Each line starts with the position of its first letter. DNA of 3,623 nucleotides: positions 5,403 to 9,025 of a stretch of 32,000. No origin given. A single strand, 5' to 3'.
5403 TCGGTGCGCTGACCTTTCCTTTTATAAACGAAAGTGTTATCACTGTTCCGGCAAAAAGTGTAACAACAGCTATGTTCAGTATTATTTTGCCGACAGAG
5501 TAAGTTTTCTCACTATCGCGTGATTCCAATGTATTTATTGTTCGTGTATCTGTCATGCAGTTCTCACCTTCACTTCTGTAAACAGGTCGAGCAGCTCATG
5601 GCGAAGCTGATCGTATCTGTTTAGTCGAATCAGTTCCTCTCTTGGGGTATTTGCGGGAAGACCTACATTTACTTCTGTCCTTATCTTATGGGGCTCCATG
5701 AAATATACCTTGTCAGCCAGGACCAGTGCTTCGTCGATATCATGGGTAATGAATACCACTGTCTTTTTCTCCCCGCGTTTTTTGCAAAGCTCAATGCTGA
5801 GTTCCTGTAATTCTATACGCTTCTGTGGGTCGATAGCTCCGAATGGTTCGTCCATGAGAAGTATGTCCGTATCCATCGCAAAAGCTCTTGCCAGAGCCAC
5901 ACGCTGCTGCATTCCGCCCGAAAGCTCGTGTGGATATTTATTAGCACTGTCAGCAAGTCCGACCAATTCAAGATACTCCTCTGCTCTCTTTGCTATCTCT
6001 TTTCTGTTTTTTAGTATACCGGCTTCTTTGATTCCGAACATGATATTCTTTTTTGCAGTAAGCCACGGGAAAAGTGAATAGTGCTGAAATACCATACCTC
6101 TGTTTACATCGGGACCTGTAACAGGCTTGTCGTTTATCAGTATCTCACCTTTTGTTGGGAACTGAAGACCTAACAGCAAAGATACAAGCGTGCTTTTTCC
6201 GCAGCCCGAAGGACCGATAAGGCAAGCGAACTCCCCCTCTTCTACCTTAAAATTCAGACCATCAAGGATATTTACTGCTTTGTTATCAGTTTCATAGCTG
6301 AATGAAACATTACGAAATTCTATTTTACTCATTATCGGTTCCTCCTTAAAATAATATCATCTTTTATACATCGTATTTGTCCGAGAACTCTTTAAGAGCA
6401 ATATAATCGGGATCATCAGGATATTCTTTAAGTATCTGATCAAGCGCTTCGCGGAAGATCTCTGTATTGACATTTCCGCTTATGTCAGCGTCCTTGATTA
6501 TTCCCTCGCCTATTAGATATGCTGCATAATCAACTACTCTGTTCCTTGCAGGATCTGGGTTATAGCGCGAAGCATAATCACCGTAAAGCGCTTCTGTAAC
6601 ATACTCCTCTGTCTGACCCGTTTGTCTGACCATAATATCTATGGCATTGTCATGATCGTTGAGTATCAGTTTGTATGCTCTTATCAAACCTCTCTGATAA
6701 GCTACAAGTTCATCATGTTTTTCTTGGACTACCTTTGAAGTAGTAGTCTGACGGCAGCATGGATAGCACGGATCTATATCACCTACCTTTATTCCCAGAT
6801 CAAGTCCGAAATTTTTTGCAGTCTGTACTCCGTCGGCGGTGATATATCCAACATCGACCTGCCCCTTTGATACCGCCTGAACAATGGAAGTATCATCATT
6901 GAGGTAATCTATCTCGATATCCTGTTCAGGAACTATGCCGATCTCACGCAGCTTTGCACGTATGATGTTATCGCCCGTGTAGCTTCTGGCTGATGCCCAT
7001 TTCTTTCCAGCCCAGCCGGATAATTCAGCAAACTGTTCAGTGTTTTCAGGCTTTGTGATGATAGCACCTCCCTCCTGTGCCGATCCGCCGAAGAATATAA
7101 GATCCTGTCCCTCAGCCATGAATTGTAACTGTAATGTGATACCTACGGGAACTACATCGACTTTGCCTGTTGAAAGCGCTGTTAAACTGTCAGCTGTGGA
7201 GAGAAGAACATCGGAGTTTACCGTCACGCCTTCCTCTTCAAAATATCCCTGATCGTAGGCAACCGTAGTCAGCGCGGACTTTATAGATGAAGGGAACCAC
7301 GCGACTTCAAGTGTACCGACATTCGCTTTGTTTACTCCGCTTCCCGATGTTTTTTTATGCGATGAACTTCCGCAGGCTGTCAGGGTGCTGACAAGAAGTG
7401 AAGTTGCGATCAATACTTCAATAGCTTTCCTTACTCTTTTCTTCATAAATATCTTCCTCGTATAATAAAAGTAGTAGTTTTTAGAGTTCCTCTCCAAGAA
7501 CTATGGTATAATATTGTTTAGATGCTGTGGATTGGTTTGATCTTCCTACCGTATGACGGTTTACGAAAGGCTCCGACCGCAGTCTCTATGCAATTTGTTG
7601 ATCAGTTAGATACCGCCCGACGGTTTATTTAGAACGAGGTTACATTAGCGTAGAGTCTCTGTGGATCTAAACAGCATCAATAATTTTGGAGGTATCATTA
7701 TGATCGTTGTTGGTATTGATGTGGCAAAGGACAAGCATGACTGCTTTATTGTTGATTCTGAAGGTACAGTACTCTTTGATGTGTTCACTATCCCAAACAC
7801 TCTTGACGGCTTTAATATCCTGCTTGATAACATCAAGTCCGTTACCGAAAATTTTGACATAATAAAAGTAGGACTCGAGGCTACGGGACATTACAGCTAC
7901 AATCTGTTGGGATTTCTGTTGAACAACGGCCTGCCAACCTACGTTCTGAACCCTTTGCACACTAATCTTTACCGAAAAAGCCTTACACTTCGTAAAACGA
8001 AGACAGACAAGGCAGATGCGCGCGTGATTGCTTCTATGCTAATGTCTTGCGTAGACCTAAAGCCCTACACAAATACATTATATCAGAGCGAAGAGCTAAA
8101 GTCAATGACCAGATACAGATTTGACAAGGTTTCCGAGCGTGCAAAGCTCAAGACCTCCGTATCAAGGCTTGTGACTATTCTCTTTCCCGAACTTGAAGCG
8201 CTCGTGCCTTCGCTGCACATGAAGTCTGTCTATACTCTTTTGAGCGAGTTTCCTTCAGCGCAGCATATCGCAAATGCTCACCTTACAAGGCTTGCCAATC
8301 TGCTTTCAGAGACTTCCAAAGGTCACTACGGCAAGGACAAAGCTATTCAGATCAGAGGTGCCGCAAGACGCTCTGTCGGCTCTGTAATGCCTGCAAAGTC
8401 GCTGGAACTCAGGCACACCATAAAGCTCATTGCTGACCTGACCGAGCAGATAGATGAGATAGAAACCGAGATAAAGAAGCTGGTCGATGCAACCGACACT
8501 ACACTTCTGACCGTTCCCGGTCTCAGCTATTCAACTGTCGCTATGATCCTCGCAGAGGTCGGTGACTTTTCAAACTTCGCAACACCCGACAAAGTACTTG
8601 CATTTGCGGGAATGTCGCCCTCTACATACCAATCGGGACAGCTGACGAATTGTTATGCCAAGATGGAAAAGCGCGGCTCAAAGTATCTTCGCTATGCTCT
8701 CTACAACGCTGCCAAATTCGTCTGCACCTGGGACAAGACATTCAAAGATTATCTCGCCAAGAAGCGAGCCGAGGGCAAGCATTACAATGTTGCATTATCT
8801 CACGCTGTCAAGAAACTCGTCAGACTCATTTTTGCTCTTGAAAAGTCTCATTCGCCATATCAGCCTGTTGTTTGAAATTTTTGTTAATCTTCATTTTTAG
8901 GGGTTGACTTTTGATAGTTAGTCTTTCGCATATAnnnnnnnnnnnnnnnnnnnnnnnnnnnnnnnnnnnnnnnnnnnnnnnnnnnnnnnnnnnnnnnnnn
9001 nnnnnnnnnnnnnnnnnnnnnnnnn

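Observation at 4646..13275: NifH-less nitrogenase-like pair wired to cysteine synthase, a NifX-like cofactor carrier and a sulfonate/taurine-type ABC importer: candidate reductive sulfur-acquisition system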

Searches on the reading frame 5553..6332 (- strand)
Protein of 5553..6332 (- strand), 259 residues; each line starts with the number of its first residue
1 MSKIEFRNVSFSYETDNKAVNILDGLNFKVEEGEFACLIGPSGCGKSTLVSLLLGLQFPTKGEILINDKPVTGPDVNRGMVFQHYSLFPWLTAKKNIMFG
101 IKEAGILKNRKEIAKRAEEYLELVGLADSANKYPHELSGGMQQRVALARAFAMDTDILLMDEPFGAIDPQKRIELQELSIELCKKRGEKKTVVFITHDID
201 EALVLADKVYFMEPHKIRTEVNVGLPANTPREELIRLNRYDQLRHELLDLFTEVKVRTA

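Call 3: search_protein_families(library=pfam, proteins=[window:5553-6332:-])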
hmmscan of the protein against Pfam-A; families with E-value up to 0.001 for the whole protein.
window:5553-6332:- (259 aa): 4 families
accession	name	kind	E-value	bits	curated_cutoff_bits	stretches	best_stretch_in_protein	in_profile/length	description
PF00005.33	ABC_tran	-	2e-34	119.5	25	1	23-164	1-136/137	ABC transporter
PF13304.12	AAA_21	-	4.8e-07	30.6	27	0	35-58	1-24/304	AAA domain, putative AbiEii toxin, Type IV TA system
PF02463.25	SMC_N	-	0.00037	20.4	40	1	34-198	25-198/220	RecF/RecN/SMC N terminal domain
PF03193.22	RsgA_GTPase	-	0.00062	20.1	30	0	20-55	94-128/174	RsgA GTPase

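Call 4: search_protein_families(library=ncbifam, proteins=[window:5553-6332:-])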
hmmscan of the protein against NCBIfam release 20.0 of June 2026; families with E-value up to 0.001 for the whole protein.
window:5553-6332:- (259 aa): 186 families (the best 25 are shown)
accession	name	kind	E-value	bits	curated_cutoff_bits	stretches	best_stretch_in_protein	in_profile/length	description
NF040729.1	ABC_ATP_SaoA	equivalog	4.6e-66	222.8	360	1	3-251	1-243/248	ABC transporter ATP-binding protein SaoA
TIGR01184.1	ntrCD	subfamily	1.3e-63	214.7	291.8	1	23-250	1-229/230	nitrate ABC transporter ATP-binding protein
TIGR03265.1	PhnT2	equivalog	1.7e-61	208.4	457.7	1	18-218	15-214/353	putative 2-aminoethylphosphonate ABC transporter ATP-binding protein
TIGR01186.1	proV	subfamily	2.1e-57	194.9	326.6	1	25-227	11-215/363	betaine/proline/choline family ABC transporter ATP-binding protein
TIGR03415.1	ABC_choXWV_ATP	equivalog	2.1e-56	191.5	483.75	1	24-217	41-243/382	choline ABC transporter ATP-binding protein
NF008421.0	PRK11248.1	equivalog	8.6e-55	186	357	1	19-216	13-206/255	taurine ABC transporter ATP-binding subunit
TIGR00968.1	3a0106s01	subfamily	3.3e-53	180.7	342.75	1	20-218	13-210/237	sulfate ABC transporter ATP-binding protein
TIGR03258.1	PhnT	equivalog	4.6e-51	173.9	499.15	1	18-216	19-217/359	2-aminoethylphosphonate ABC transport system ATP-binding subunit PhnT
NF006987.0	PRK09452.1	equivalog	4e-50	170.6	482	1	4-218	18-227/378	spermidine/putrescine ABC transporter ATP-binding protein PotA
NF043075.1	MMSYN1_0197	equivalog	2e-49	168.4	550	1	4-218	3-212/341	spermidine/putrescine ABC transporter ATP-binding protein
NF040933.2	ABC_arch_GlcV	equivalog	2.1e-49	168.3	450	1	3-215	2-218/357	glucose ABC transporter ATP-binding protein GlcV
TIGR01187.1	potA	subfamily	1.1e-48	166.1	355.6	1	38-218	1-180/325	polyamine ABC transporter ATP-binding protein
NF008653.0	PRK11650.1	subfamily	1.9e-48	165.4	432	1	1-217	1-213/357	sn-glycerol-3-phosphate ABC transporter ATP-binding protein UgpC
NF008420.0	PRK11247.1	equivalog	4.3e-48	163.7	395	1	20-229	25-224/257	aliphatic sulfonates ABC transporter ATP-binding protein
TIGR04521.1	ECF_ATPase_2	equivalog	6.1e-47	160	330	1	4-218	1-224/279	energy-coupling factor transporter ATPase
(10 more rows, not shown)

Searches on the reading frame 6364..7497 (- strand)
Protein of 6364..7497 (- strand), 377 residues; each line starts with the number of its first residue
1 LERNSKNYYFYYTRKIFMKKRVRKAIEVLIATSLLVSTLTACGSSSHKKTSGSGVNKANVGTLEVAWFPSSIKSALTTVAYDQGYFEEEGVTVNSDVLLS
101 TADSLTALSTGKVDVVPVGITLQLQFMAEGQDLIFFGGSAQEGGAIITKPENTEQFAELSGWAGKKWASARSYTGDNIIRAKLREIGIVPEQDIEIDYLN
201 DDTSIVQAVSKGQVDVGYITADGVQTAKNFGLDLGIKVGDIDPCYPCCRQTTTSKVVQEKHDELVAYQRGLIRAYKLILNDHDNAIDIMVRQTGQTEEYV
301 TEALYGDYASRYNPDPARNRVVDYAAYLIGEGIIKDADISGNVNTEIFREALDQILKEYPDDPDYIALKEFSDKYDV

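Call 3: search_protein_families(library=pfam, proteins=[window:6364-7497:-])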
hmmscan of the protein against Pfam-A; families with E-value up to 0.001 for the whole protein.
window:6364-7497:- (377 aa): 3 families
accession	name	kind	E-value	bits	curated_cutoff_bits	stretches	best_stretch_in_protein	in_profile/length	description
PF09084.16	NMT1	-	6.6e-12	46.2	20.5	1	78-285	8-216/216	NMT1/THI5 like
PF13379.11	NMT1_2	-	4.2e-09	37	24.7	1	58-286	3-245/252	NMT1-like family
PF12974.12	Phosphonate-bd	-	1.2e-07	31.8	27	1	90-228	28-171/242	ABC transporter, phosphonate, periplasmic substrate-binding protein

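Call 4: search_protein_families(library=ncbifam, proteins=[window:6364-7497:-])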
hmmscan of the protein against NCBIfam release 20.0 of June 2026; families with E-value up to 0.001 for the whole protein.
window:6364-7497:- (377 aa): 2 families
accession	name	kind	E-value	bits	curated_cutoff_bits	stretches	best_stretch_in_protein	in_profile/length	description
TIGR01728.1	SsuA_fam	subfamily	4e-18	65.6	163.5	1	72-344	9-285/290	aliphatic sulfonate ABC transporter substrate-binding protein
NF040735.1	SBP_SaoX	equivalog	6.8e-05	22.1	300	0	185-231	23-68/330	ABC transporter substrate-binding subunit SaoX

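Call 59: search_solved_structures(query=window:6364-7446:-, max_evalue=0.01)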
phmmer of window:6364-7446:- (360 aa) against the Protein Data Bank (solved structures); distinct sequences matched with E-value up to 0.01: 1.
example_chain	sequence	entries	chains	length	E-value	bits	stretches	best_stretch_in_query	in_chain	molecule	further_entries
3ix1_A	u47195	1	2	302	0.0077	18.5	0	48-107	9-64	N-formyl-4-amino-5-aminomethyl-2-methylpyrimidine binding protein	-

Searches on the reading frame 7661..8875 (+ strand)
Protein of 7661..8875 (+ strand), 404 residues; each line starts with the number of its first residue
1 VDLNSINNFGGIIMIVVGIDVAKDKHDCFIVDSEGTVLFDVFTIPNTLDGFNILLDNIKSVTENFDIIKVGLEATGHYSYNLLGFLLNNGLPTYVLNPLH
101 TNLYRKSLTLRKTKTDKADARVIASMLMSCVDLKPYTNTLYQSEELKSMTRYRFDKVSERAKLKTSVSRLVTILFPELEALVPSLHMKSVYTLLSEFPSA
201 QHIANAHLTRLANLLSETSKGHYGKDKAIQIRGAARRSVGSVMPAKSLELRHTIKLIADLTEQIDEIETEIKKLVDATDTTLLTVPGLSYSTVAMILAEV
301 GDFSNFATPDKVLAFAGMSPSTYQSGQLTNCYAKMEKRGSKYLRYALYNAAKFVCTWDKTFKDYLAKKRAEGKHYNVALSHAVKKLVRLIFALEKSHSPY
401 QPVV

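Call 3: search_protein_families(library=pfam, proteins=[window:7661-8875:+])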
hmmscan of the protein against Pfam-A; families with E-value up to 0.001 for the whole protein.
window:7661-8875:+ (404 aa): 2 families
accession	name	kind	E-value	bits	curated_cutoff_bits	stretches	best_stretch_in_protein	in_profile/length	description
PF01548.23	DEDD_Tnp_IS110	-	7.8e-42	143.1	29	1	17-176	1-155/155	Transposase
PF02371.22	Transposase_20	-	4.5e-21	75.5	21.3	1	280-364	2-85/87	Transposase IS116/IS110/IS902 family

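Call 4: search_protein_families(library=ncbifam, proteins=[window:7661-8875:+])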
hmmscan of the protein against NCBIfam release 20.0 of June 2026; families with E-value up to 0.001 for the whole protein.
window:7661-8875:+ (404 aa): 2 families
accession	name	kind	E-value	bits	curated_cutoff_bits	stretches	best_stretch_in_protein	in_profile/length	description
NF033542.1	transpos_IS110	equivalog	2.8e-63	214.1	140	1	16-398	1-342/343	IS110 family RNA-guided transposase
NF051857.1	transpos_IS110_2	equivalog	2.3e-31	109.3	180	1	16-392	2-389/393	IS110 family transposase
